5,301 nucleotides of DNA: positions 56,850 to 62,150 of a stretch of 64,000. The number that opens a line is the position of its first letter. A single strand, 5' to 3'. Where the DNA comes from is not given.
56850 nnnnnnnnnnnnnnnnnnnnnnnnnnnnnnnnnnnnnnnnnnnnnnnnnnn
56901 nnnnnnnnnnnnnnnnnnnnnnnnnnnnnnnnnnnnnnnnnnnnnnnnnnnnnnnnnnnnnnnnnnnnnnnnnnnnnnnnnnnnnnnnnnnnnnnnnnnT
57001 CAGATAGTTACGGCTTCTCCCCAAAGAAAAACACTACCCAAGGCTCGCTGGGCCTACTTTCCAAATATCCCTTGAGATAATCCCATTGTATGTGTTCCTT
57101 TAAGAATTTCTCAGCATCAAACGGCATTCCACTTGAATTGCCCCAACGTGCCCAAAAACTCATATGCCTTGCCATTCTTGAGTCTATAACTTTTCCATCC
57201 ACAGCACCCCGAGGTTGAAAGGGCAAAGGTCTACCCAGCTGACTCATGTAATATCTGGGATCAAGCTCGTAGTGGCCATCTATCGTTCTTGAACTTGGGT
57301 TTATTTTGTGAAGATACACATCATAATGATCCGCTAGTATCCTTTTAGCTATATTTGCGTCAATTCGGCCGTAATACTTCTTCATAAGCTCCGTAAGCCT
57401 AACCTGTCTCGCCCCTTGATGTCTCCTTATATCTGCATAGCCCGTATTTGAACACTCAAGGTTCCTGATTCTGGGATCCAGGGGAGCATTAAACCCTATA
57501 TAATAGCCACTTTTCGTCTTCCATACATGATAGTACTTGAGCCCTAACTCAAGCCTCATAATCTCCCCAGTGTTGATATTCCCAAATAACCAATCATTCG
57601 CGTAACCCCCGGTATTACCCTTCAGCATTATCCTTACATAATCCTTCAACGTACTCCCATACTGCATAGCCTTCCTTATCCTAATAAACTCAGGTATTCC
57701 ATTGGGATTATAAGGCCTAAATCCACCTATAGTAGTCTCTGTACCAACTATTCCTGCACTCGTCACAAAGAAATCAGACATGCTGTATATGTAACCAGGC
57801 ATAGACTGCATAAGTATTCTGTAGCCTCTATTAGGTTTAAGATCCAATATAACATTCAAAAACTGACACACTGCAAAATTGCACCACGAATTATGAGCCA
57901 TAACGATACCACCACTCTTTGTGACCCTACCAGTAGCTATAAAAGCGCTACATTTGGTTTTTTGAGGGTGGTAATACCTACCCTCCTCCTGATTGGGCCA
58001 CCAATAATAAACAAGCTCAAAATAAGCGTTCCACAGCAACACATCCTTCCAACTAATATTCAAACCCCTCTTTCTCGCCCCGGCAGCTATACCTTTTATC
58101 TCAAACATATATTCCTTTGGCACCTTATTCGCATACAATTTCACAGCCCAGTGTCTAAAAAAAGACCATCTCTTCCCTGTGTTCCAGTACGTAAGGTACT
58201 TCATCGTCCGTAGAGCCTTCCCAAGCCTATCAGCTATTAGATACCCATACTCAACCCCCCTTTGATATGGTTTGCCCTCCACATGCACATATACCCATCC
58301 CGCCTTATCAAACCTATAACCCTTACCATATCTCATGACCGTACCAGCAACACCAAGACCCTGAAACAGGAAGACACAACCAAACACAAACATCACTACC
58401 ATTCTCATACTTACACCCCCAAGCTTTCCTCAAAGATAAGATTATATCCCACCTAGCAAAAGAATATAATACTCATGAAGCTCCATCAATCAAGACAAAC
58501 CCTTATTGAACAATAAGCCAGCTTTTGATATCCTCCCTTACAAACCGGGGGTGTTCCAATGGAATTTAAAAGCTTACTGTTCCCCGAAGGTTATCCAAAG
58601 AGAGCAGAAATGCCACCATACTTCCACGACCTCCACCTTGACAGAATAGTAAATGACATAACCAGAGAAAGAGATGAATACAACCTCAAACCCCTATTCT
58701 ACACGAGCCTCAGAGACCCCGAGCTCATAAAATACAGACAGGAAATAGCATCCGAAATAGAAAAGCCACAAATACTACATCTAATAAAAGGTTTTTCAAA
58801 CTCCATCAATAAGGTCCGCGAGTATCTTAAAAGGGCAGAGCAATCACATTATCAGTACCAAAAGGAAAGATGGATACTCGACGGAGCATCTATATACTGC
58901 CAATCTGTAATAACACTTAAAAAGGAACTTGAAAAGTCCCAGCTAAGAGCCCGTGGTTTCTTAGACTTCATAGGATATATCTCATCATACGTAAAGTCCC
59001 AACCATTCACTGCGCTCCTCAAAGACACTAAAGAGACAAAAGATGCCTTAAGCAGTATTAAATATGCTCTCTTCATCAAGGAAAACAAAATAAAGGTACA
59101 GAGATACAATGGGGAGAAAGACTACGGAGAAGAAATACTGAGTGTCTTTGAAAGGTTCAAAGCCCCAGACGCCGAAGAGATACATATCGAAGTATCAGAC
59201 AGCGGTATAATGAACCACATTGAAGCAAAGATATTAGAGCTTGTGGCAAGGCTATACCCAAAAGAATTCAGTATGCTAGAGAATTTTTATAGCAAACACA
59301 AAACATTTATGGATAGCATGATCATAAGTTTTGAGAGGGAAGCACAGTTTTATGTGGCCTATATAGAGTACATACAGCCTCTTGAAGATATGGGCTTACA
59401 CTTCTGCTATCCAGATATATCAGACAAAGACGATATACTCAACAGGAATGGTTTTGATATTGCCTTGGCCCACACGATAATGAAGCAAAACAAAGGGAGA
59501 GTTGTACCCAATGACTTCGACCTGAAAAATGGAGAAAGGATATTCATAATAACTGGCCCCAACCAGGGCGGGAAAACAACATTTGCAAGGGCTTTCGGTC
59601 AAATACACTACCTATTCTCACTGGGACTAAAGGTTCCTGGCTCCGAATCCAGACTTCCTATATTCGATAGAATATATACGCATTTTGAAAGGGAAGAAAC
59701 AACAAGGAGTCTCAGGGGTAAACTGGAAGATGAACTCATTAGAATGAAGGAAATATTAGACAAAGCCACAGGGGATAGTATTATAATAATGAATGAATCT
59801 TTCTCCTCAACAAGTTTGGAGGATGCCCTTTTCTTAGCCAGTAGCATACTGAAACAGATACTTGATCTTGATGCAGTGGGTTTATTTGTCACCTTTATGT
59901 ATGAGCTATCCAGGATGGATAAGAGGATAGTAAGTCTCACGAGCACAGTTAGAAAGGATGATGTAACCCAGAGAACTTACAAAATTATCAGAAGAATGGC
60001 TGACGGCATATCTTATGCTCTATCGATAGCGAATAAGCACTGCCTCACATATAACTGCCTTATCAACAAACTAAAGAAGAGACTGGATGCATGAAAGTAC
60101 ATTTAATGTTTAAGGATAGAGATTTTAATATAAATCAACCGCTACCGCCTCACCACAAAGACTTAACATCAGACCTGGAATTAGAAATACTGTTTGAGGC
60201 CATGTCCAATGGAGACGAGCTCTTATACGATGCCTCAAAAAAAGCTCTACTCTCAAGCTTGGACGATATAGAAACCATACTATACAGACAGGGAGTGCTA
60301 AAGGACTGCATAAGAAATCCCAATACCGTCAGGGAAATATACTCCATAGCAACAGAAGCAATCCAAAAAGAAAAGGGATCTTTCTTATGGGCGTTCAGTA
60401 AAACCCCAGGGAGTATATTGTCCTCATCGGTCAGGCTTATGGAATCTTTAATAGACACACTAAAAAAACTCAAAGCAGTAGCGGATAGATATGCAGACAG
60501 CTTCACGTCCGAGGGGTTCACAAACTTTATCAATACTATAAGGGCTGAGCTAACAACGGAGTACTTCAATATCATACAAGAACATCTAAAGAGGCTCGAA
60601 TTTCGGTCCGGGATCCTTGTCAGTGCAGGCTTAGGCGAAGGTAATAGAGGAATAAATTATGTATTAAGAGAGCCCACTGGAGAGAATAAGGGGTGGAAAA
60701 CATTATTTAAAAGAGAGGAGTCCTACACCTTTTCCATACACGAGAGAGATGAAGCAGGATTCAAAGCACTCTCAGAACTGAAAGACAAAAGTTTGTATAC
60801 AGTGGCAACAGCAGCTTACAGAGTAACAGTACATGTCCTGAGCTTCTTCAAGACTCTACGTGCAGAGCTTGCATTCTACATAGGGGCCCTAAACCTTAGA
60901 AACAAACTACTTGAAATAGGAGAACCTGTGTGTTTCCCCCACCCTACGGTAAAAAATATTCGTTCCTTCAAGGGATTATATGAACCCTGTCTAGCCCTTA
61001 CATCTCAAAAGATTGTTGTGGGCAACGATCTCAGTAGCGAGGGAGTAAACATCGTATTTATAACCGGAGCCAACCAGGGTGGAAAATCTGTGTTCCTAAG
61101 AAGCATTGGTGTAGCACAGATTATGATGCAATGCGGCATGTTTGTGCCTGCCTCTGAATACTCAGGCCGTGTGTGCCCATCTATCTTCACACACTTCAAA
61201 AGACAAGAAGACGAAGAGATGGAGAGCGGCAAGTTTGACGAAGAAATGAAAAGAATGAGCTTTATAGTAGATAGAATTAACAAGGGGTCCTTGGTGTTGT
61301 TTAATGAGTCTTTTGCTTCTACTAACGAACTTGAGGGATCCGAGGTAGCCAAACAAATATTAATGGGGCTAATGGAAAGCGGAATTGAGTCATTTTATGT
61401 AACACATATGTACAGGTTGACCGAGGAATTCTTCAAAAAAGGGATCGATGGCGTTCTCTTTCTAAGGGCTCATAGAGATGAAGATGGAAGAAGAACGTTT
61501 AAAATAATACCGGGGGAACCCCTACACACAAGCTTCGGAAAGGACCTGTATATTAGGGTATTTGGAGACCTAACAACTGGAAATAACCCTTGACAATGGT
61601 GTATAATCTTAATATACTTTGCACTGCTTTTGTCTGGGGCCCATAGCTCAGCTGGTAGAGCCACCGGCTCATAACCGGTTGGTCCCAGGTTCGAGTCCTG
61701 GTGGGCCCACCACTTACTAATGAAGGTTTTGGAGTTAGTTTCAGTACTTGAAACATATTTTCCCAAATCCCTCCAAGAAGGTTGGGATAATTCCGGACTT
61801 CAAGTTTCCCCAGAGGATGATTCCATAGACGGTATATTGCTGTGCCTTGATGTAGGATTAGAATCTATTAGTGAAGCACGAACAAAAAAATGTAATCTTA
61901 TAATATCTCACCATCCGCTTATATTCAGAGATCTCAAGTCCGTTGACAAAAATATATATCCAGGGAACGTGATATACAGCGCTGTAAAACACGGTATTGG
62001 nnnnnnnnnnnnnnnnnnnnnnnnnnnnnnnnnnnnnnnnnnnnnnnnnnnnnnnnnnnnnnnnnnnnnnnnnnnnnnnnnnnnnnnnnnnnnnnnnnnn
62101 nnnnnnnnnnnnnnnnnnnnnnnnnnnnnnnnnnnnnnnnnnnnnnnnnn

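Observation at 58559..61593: Translationally coupled pair of MutS-domain-V ATPases with an Asn-substituted Walker B and no mismatch-binding or nuclease domain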

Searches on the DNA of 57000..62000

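Call 93: search_with_rna_model(model_id=R1, source=window, start=57000, end=62000, filters=off, max_evalue=10)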
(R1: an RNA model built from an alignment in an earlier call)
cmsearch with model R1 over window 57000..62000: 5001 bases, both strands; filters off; matches with E-value up to 10: 9.
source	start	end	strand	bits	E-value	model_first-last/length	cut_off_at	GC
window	61435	61531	+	12.5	0.032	1-63/63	no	0.42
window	61649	61685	-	5.3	1.6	1-63/63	no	0.62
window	61206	61328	+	4.5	2.4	1-63/63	no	0.38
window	58462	58534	+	2.6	6.7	1-63/63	no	0.34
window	60365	60386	+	2.1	8.7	1-63/63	no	0.27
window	59762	59787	+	2.1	8.9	1-63/63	no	0.35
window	59883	59902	-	2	9.4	1-63/63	no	0.25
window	60736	60855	+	2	9.4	1-63/63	no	0.42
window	58364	58406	-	1.9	9.6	1-63/63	no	0.4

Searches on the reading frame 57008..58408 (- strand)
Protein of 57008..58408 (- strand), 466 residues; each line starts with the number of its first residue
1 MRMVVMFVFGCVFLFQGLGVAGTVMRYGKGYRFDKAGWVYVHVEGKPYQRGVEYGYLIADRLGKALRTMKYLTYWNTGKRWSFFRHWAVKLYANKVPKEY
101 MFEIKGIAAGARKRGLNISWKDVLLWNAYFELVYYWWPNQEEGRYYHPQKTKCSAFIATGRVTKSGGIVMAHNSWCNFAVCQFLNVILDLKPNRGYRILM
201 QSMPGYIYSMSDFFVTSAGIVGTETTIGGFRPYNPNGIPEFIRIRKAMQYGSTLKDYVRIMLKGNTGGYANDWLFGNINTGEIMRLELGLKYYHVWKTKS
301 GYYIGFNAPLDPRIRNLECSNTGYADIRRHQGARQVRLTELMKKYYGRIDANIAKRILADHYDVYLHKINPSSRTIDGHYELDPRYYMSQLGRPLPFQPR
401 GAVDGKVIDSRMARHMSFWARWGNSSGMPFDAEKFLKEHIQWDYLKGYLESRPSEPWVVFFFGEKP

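Call 74: search_protein_families(library=pfam, proteins=[window:57008-58408:-], max_evalue=0.00001)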
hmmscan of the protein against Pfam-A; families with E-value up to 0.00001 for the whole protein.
window:57008-58408:- (466 aa): 1 family
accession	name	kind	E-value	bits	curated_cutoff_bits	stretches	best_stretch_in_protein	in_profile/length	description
PF04916.18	Phospholip_B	-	2.7e-14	53.2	27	1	147-277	160-298/487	Phospholipase B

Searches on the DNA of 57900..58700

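Call 34: search_rna_families(source=window, start=57900, end=58700, threshold=evalue, max_evalue=10)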
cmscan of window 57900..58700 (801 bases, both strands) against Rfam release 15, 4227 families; matches with E-value up to 10: 4.
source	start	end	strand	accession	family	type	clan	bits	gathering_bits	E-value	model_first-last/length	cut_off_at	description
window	58015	58067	-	RF01134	sR30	Gene; snRNA; snoRNA; CD-box;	-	14.3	38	0.63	1-57/57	no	Small nucleolar RNA sR30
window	57947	57985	-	RF01834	fiv_FSE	Cis-reg; frameshift_element;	-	14.2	53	2.9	1-35/35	no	ribosomal frameshift site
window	58481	58633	-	RF02195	TP53TG1_1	Gene; lncRNA;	-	13.6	40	4.7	1-153/153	no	TP53 target 1 conserved region 1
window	57963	57984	+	RF01293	ACA59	Gene; snRNA; snoRNA; HACA-box;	-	12.7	43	6.9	109-130/151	no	Small nucleolar RNA ACA59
